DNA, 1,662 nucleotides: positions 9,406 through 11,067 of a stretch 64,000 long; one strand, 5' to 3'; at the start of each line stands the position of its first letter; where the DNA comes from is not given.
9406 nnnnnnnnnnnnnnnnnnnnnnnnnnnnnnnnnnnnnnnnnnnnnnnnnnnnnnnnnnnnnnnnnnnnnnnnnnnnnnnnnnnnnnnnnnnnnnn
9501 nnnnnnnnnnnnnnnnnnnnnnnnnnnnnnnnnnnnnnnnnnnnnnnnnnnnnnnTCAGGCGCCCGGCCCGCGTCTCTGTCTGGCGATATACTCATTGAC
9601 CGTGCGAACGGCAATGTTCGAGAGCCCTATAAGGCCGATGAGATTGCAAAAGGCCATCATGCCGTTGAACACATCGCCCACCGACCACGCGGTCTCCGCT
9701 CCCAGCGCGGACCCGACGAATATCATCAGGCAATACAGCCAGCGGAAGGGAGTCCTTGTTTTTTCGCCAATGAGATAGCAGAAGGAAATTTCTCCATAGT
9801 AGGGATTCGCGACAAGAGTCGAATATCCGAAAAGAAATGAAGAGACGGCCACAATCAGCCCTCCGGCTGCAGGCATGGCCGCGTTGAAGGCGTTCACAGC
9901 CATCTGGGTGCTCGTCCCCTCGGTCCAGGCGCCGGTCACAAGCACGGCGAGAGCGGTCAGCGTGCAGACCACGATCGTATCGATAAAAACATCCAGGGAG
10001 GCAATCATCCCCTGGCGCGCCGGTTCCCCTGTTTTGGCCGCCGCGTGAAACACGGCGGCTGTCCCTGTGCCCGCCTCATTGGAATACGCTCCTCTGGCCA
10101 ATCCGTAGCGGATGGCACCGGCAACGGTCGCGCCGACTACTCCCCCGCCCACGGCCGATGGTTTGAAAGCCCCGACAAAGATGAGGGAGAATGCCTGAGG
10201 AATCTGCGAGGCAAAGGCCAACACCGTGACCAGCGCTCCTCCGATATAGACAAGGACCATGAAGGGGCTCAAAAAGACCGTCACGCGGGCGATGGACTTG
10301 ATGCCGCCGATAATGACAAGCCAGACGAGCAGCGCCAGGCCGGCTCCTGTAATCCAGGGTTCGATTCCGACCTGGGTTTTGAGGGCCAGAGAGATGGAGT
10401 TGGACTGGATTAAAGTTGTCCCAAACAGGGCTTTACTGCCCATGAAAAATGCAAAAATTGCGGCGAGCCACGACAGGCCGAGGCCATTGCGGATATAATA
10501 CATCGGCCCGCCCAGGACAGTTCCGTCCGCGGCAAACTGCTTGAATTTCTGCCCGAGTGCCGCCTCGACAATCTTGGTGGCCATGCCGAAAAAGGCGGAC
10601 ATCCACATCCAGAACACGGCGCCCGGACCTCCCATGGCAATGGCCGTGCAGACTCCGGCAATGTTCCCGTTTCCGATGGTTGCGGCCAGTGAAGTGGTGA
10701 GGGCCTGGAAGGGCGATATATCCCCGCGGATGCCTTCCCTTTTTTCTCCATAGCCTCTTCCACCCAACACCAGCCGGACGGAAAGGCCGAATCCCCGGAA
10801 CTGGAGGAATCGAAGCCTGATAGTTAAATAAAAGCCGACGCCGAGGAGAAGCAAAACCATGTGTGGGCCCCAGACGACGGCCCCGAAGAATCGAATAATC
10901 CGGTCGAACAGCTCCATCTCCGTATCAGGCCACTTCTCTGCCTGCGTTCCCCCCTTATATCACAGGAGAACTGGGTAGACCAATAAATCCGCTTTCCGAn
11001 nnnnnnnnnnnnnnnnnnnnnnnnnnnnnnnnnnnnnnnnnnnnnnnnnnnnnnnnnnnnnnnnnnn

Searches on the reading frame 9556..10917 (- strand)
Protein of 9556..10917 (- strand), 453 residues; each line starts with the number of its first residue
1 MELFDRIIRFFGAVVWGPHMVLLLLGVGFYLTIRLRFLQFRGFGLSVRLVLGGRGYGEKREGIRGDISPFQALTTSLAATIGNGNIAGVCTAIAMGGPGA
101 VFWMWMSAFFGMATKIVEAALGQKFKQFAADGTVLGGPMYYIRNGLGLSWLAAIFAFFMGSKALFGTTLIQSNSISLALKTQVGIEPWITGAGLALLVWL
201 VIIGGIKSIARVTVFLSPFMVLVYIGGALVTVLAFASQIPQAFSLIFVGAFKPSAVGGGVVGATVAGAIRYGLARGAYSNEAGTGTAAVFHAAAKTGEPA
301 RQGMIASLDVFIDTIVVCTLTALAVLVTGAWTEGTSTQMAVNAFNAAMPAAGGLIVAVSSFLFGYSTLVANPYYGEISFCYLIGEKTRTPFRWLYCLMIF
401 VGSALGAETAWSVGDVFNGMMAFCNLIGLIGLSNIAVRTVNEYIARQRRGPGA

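Call 11: find_encoding_contigs(protein=window:9556-10917:-, flank=3000, max_places=10)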
Protein window:9556-10917:- (453 aa): 1 contig read that carries it; 1 place shown.
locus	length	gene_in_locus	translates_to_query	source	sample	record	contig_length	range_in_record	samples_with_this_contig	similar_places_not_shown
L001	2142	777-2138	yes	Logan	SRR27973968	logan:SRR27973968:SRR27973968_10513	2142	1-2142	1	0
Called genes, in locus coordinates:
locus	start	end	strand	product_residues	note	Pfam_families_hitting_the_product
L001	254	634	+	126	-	-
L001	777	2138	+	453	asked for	PF01235:Na_Ala_symp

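Call 59: find_related_loci(query=window:9556-10917:-, collection=metagenome_contigs, flank=3000)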
Query window:9556-10917:- (453 aa) in metagenome_contigs; peptide patterns used: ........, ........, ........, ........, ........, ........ (x = any residue, [..] = any of these).
297 stretches matched a pattern; 181 encode a relative of the query (tblastn E <= 1e-3); the best 80 are kept; 80 distinct loci.
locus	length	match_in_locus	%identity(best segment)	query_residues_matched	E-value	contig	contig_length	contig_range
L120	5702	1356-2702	71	1-449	0e+0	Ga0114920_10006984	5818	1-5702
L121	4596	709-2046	71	1-446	0e+0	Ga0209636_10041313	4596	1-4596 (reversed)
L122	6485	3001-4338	71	1-446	0e+0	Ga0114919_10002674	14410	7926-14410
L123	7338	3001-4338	70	1-446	0e+0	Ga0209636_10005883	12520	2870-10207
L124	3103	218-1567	70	1-451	0e+0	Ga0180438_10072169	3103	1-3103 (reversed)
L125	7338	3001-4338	70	1-446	0e+0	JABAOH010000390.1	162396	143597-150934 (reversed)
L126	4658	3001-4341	70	1-446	0e+0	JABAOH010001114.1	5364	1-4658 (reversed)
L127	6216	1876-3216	70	1-446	0e+0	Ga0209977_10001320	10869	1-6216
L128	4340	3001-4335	71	1-444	0e+0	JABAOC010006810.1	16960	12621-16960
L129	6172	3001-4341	71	1-446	0e+0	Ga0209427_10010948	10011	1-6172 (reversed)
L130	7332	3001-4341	71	1-446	0e+0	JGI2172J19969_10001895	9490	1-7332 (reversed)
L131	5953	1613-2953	70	1-446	0e+0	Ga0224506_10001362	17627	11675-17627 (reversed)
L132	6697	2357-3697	71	1-446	0e+0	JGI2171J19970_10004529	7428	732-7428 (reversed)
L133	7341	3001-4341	70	1-446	0e+0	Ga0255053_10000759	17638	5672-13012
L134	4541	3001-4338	70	1-446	0e+0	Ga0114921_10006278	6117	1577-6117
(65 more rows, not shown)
